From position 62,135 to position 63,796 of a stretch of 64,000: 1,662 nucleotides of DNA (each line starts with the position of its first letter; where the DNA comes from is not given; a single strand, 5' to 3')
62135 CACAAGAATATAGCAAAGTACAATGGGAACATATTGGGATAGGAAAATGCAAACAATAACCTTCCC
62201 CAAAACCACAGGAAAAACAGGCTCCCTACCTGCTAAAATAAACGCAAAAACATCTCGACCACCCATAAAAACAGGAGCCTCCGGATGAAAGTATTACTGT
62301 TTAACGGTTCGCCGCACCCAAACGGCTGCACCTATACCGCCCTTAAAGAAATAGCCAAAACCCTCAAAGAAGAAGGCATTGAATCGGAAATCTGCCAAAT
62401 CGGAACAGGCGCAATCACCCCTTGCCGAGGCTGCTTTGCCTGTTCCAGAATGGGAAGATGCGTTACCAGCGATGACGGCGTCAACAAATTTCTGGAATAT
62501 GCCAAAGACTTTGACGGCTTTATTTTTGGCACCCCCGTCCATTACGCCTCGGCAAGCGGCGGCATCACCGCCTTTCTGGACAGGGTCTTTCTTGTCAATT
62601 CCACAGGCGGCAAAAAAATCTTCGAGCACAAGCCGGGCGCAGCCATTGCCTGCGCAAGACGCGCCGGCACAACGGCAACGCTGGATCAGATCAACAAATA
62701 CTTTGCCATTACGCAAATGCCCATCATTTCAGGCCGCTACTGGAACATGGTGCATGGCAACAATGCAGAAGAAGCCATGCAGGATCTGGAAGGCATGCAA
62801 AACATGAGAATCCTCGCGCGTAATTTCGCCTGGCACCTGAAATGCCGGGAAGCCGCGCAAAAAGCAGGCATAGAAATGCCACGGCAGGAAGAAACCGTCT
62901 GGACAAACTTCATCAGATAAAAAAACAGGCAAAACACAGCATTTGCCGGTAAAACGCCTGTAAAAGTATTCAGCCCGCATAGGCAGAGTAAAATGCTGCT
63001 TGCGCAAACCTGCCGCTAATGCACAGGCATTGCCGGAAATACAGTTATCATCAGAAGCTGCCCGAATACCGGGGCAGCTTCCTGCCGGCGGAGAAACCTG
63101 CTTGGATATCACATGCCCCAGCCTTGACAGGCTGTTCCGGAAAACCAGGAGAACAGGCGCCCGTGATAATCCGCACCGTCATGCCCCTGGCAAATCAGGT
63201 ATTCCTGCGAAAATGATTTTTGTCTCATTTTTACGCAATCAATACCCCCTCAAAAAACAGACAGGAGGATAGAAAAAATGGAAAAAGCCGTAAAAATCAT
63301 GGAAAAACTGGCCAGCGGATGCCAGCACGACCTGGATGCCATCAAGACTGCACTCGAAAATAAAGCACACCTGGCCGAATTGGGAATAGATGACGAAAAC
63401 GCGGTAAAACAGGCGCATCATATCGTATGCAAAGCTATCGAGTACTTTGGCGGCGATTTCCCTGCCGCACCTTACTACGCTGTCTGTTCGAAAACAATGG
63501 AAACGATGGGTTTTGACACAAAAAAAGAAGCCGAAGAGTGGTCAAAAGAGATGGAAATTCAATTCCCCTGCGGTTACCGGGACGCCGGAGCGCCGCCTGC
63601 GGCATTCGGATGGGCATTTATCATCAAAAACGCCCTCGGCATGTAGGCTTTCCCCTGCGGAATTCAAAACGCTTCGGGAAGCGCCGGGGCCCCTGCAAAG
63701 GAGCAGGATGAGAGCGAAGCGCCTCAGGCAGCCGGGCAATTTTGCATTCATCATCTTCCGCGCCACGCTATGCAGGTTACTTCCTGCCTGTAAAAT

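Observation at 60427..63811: tRNA-Leu(CAA)-adjacent 3.4-kb AT-rich islet flanked by an imperfect 30-bp direct repeat, with no integrase in view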

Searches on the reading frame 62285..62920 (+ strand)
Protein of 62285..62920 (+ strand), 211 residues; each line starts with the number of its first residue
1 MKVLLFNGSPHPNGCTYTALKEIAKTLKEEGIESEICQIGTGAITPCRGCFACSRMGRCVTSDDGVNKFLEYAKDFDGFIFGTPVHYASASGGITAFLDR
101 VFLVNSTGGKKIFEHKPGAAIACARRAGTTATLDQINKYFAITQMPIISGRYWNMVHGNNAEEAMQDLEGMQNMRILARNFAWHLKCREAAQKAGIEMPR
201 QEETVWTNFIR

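Call 7: search_protein_families(library=pfam, proteins=[window:62285-62920:+], max_evalue=0.1)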
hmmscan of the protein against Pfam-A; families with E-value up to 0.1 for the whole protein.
window:62285-62920:+ (211 aa): 2 families
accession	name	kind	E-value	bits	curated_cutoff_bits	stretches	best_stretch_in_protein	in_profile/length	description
PF03358.20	FMN_red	-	3.7e-29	101.7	24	1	1-158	1-150/152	NADPH-dependent FMN reductase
PF02525.22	Flavodoxin_2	-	6.6e-05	23.1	27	1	1-116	1-126/198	Flavodoxin-like fold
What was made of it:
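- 62285..62920 (+): Flavodoxin-fold FMN-reductase-family gene (211 aa) with the motif C46-x2-C49-x2-C52-x5-C58. It is conserved across the clade and is not part of the islet. Pfam FMN_red, E 3.7e-29 (call 7).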

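Call 8: search_protein_families(library=ncbifam, proteins=[window:62285-62920:+], max_evalue=0.1)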
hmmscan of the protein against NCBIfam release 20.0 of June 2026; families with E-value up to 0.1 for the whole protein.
window:62285-62920:+ (211 aa): 3 families
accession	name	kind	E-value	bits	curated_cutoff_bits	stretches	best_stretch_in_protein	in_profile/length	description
TIGR03567.1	FMN_reduc_SsuE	equivalog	0.00012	22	164.05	1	2-99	1-89/171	NADPH-dependent FMN reductase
NF007859.0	PRK10569.1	equivalog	0.00075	19.3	225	1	1-99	1-90/191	NADPH-dependent FMN reductase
NF002999.0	PRK03767.1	equivalog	0.044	13.6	141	1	73-101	67-95/200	NAD(P)H:quinone oxidoreductase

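Call 11: find_encoding_contigs(protein=window:62285-62920:+, flank=10000, max_places=10)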
Protein window:62285-62920:+ (211 aa): no gene with exactly this product is on record in the collection.

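Call 15: find_homologous_proteins(query=window:62285-62920:+)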
Query window:62285-62920:+ (211 aa): 8000 proteins with E <= 0.001 among 8000 candidates; the best 120 are listed.
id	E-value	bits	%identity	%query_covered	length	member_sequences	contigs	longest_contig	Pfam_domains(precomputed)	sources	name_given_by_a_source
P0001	1.5e-142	490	100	100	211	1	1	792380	PF03358.21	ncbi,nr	ncbi:MAG: flavodoxin family protein [Oxalobacter formigenes]|nr:flavodoxin family protein [Oxalobact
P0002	6.2e-131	452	92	100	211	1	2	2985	PF03358.21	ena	-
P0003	2.0e-126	438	89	100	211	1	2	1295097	PF03358.21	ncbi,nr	ncbi:MAG: flavodoxin family protein [Alistipes senegalensis]|nr:flavodoxin family protein [Oxalobact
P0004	3.2e-123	427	87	100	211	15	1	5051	PF03358.21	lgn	-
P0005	1.1e-113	396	80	100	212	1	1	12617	PF03358.21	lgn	-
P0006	1.9e-113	395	80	100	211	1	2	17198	PF03358.21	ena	-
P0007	2.0e-113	395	80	100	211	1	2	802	PF03358.21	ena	-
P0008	2.0e-113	395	80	100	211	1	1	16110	PF03358.21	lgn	-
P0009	2.1e-113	395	79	100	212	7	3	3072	PF03358.21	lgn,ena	-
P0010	2.9e-113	395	81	100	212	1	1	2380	PF03358.21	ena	-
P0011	7.4e-113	393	79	100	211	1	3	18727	PF03358.21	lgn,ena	-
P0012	1.0e-112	393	79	100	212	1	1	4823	PF03358.21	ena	-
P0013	1.4e-112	392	80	100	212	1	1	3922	PF03358.21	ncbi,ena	-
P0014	3.2e-112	391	78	100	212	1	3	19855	PF03358.21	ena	-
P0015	3.7e-112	391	79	100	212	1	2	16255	PF03358.21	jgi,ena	-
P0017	7.1e-112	390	79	100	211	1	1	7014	PF03358.21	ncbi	-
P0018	7.1e-112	390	78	100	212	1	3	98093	PF03358.21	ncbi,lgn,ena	-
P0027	3.5e-111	388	78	100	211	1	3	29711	PF03358.21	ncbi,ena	-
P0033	6.9e-111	387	77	100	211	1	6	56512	PF03358.21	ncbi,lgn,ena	-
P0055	6.4e-110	384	78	100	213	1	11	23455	PF03358.21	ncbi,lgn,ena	-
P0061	1.3e-109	383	79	100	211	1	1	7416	PF03358.21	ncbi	-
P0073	7.7e-109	380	76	100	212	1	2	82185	PF03358.21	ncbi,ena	-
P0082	1.6e-108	379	77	100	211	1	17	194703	PF03358.21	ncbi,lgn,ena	-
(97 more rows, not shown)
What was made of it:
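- FMN_red has many gut-metagenome homologues at about 80% identity, including an Opitutales MAG (call 15).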

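Call 18: find_encoding_contigs(protein=P0003, flank=10000, max_places=4)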
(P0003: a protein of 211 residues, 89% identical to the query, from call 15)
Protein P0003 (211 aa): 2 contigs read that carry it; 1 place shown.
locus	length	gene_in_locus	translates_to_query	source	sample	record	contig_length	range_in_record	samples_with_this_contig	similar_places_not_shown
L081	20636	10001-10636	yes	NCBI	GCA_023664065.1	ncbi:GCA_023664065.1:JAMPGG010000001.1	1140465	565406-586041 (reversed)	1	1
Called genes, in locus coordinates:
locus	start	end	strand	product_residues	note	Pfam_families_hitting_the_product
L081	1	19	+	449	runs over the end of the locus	PF22310:NMB0315_dom_I, PF01551:Peptidase_M23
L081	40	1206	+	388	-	PF03702:AnmK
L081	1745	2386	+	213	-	PF01161:PBP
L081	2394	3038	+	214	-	PF00300:His_Phos_1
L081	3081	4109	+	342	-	PF01207:Dus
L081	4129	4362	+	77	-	PF02954:HTH_8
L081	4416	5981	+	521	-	PF02142:MGS, PF01808:AICARFT_IMPCHas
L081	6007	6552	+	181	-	PF02075:RuvC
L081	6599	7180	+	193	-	PF01330:RuvA_N, PF21176:RecR_HhH (faint), PF14520:HHH_5, PF07499:RuvA_C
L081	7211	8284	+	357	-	PF01078:Mg_chelatase (faint), PF05496:RuvB_N, PF00004:AAA, PF07728:AAA_5 (faint), PF17864:AAA_lid_4, PF05491:WHD_RuvB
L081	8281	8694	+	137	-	PF00293:NUDIX, PF14815:NUDIX_4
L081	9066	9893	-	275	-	-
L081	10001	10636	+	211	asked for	PF03358:FMN_red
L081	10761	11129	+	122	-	-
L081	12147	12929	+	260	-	-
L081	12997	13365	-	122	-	-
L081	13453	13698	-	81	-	-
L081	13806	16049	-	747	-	PF13328:HD_4, PF04607:RelA_SpoT, PF02824:TGS, PF19296:RelA_AH, PF28438:RelA_RIS, PF13291:ACT_4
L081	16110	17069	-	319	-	PF03186:CobD_Cbib, PF17113:AmpE (weak)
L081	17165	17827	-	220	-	PF00293:NUDIX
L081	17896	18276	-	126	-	PF01245:Ribosomal_L19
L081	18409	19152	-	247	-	PF01746:tRNA_m1G_MT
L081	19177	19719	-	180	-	PF01782:RimM, PF05239:PRC, PF24986:PRC_RimM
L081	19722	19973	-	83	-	PF00886:Ribosomal_S16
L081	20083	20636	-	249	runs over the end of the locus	PF01209:Ubie_methyltran, PF08241:Methyltransf_11, PF08242:Methyltransf_12 (weak), PF13649:Methyltransf_25, PF13847:Methyltransf_31 (weak)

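Call 19: find_encoding_contigs(protein=P0001, flank=10000, max_places=4)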
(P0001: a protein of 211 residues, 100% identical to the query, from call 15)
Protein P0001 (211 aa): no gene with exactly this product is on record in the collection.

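Call 23: find_encoding_contigs(protein=P0004, flank=10000, max_places=4)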
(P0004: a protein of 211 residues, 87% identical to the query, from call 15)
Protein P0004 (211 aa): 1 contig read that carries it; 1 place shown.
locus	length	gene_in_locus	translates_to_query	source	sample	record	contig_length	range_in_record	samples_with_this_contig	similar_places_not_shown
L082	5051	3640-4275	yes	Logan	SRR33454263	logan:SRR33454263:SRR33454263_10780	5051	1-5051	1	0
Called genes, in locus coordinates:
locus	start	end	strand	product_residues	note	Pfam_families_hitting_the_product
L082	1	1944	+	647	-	?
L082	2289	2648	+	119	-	PF03992:ABM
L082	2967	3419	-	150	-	PF07366:SnoaL, PF12680:SnoaL_2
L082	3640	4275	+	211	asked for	PF03358:FMN_red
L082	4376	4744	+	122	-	-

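Call 24: find_encoding_contigs(protein=P0002, flank=10000, max_places=4)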
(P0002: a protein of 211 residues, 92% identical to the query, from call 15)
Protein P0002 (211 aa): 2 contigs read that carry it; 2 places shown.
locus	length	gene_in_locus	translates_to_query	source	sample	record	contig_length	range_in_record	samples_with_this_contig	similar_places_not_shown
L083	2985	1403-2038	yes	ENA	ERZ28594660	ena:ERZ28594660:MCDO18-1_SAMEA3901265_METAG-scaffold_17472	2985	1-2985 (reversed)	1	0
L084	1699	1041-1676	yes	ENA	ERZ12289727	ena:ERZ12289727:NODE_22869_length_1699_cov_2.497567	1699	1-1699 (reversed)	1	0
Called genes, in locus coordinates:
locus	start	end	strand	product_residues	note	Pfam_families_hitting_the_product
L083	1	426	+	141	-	?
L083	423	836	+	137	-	PF00293:NUDIX, PF14815:NUDIX_4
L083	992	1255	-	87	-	-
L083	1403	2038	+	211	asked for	PF03358:FMN_red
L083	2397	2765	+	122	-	-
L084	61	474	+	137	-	PF00293:NUDIX, PF14815:NUDIX_4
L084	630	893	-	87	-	-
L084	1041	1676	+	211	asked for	PF03358:FMN_red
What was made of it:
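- Gene order is the same in L081, L082 and L083/L084 (calls 18, 23, 24).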

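Call 40: list_cluster_members(proteins=[P0003, P0013, P0017, P0018, P0027, P0033, P0055, P0061, P0073, P0082])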
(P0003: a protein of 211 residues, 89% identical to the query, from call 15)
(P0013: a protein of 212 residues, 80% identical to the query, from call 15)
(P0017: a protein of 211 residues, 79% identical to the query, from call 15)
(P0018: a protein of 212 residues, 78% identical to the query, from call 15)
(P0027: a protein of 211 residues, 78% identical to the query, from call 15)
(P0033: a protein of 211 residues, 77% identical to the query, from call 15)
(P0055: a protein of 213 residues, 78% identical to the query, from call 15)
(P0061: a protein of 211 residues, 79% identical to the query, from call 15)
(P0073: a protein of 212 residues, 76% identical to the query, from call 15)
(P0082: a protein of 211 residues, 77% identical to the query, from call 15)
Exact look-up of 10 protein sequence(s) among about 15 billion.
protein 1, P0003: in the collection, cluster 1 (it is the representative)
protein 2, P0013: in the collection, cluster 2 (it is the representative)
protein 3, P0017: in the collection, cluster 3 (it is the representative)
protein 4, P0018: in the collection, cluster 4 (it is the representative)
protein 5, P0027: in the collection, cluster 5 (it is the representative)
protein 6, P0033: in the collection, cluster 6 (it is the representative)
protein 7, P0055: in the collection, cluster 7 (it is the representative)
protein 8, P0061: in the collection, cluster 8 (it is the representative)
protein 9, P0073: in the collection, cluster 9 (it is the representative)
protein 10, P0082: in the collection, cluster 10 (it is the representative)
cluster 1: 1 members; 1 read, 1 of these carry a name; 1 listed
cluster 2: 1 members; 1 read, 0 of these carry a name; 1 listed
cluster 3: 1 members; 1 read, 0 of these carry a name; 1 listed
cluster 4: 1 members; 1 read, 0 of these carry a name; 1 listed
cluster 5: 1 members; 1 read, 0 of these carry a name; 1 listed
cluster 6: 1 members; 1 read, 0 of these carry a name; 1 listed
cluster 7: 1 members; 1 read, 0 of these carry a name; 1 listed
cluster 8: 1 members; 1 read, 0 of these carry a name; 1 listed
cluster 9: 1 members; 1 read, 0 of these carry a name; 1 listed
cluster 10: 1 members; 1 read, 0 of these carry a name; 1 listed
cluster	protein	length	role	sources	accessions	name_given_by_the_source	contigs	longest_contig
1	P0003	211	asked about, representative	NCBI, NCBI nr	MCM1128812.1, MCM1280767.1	MAG: flavodoxin family protein [Alistipes senegalensis] | flavodoxin family protein [Oxalobacter formigenes]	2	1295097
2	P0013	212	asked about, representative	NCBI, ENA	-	-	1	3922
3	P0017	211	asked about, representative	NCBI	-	-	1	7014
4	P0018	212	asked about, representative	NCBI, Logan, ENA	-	-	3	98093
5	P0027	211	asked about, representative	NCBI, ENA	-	-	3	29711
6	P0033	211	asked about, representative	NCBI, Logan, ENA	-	-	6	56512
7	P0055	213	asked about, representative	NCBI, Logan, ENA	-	-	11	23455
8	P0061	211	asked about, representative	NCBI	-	-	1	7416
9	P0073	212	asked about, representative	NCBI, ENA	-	-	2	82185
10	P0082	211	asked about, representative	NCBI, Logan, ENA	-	-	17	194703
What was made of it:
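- Tried and rejected: list_cluster_members gave no taxon names for the ~80% FMN_red homologues, so the donor lineage of FMN_red is unresolved (call 40).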

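Call 58: search_protein_families(library=pfam, proteins=[L081:9066-9893:-, L081:12147-12929:+, L082:2967-3419:-, L081:12997-13365:-], max_evalue=0.01)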
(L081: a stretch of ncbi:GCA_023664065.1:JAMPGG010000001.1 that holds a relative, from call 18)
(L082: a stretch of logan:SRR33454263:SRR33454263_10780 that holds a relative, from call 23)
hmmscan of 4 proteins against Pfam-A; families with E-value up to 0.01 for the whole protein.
L081:9066-9893:- (275 aa): 0 families

L081:12147-12929:+ (260 aa): 0 families

L082:2967-3419:- (150 aa): 3 families
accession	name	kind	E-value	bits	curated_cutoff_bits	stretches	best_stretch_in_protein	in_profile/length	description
PF07366.18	SnoaL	-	1.8e-21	76.7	28.4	1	21-143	3-123/126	SnoaL-like polyketide cyclase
PF12680.13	SnoaL_2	-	1.9e-14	54.5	27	1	23-131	2-100/102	SnoaL-like domain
PF14534.12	DUF4440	-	0.0028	18.5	25.2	1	22-102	5-83/107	Domain of unknown function (DUF4440)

L081:12997-13365:- (122 aa): 0 families

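Call 59: search_protein_families(library=padloc, proteins=[L081:9066-9893:-], max_evalue=0.01)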
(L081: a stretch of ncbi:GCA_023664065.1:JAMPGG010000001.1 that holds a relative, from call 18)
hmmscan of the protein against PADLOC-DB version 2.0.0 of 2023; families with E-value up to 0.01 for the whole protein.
L081:9066-9893:- (275 aa): 0 families

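Call 60: search_protein_families(library=phrogs, proteins=[L081:9066-9893:-], max_evalue=0.01)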
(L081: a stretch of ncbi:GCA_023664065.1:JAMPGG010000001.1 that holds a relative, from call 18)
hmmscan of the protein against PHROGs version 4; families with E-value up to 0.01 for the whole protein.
L081:9066-9893:- (275 aa): 2 families
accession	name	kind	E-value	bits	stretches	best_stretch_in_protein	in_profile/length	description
phrog_5143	-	unknown function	5.3e-12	44.6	1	28-248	409-656/2204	-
phrog_14693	-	unknown function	0.0027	18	0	77-135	120-179/326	-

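Call 83: search_solved_structures(query=window:62285-62920:+, max_evalue=0.00001, show_alignments=1)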
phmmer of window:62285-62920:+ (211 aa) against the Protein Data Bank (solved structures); distinct sequences matched with E-value up to 0.00001: 1.
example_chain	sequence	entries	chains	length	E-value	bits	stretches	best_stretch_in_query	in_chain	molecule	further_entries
7d38_A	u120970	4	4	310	1.8e-06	30.9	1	13-115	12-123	Cd1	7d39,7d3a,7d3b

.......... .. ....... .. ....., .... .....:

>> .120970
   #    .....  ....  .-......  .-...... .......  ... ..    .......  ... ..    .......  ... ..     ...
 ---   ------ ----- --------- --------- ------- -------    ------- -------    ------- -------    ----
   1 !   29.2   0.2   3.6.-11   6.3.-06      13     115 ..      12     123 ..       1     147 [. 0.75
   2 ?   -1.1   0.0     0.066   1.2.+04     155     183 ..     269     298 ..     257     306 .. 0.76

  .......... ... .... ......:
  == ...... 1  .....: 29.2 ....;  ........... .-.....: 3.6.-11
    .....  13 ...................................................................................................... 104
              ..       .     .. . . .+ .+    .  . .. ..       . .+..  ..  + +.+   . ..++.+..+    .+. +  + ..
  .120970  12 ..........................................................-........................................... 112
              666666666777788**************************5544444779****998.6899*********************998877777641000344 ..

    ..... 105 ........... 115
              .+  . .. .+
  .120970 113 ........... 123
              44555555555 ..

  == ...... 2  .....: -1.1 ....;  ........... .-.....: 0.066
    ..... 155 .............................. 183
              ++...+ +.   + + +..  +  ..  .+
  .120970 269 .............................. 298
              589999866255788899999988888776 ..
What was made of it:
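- Closest known: Iron-sulfur flavoproteins. Different: The best PDB hit is 7d38 'Cd1', E 1.8e-6 (call 83).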

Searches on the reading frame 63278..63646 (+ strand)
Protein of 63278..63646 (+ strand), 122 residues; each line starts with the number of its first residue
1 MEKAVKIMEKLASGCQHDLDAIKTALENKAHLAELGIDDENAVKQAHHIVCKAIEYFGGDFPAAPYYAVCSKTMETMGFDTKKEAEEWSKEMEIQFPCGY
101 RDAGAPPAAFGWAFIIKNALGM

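Call 7: search_protein_families(library=pfam, proteins=[window:63278-63646:+], max_evalue=0.1)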
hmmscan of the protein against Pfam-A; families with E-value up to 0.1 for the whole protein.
window:63278-63646:+ (122 aa): 3 families
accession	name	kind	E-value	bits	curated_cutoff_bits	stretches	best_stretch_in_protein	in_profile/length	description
PF14657.12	Arm-DNA-bind_4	-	0.00013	21.9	22.3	1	78-96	24-42/47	Arm DNA-binding domain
PF21100.3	MCM_C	-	0.05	13.9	27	1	2-29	5-31/64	MCM protein C-terminal winged helix-turn-helix domain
PF07130.17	YebG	-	0.081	13.3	27.5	0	67-94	7-34/74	YebG protein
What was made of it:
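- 63278..63646 (+): orf122, an orphan gene restricted to this clade and of unknown function. It is not part of the islet. The Arm-DNA-bind_4 hit covers 19 residues and is below the cut-off (call 7).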

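Call 8: search_protein_families(library=ncbifam, proteins=[window:63278-63646:+], max_evalue=0.1)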
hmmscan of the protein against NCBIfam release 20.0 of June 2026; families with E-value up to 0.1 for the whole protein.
window:63278-63646:+ (122 aa): 2 families
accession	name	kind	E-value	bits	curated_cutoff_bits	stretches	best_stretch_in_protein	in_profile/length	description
NF049985.1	SBP_like_Rv1680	exception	0.035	13.8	400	1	16-82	153-215/268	Rv1680 family SBP-like protein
TIGR01492.1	CPW_WPC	domain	0.059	14.2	35.6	1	63-98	26-60/62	CPW-WPC domain-containing protein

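Call 59: search_protein_families(library=padloc, proteins=[window:63278-63646:+], max_evalue=0.01)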
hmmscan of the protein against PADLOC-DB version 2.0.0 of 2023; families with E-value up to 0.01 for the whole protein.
window:63278-63646:+ (122 aa): 0 families

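Call 60: search_protein_families(library=phrogs, proteins=[window:63278-63646:+], max_evalue=0.01)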
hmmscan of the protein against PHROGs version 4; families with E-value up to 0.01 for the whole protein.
window:63278-63646:+ (122 aa): 1 family
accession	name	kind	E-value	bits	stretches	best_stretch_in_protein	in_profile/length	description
phrog_35224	-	unknown function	0.0029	18.7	1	45-102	64-122/124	-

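Call 65: find_homologous_proteins(query=window:63278-63646:+)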
Query window:63278-63646:+ (122 aa): 2 proteins with E <= 0.001 among 5 candidates.
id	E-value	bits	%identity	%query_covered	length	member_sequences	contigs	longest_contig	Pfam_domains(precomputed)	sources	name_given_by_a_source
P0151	1.0e-70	253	92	100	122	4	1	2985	-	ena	-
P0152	5.5e-67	241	85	100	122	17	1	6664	-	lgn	-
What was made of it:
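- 63278..63646 (+): Only two homologue clusters (92% and 85%) were found in 5.8 billion proteins (call 65).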

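Call 113: predict_structure(alignment_id=A5)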
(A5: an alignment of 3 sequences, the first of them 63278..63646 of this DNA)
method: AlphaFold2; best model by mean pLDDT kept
length: 122 residues; sequences in the alignment: 3
mean_pLDDT: 42.1   pTM: 0.26
mean pLDDT of the five models: 42.1, 40.3, 38.9, 38.6, 37.7
residues with pLDDT >= 90: 0; 70-90: 0; 50-70: 13; < 50: 109
segments of 3 or more residues with pLDDT < 50: 1-38, 45-47, 50-79, 92-122
pLDDT, mean of each block of 10 residues (from residue 1): 33 39 41 44 50 42 41 45 51 42 38 41 33
secondary structure, 60 per line:
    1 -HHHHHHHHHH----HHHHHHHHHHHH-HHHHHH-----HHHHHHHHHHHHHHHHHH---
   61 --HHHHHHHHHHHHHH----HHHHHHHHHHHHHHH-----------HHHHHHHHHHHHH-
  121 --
elements in order: H2-11 H16-27 H29-34 H40-57 H63-76 H81-95 H107-119
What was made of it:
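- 63278..63646 (+): The AlphaFold model is unusable, with pLDDT 42 (call 113).
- Tried and rejected: It covers 19 residues, scores below the cut-off, and the model, though unreliable, is all-helical (calls 7, 113).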
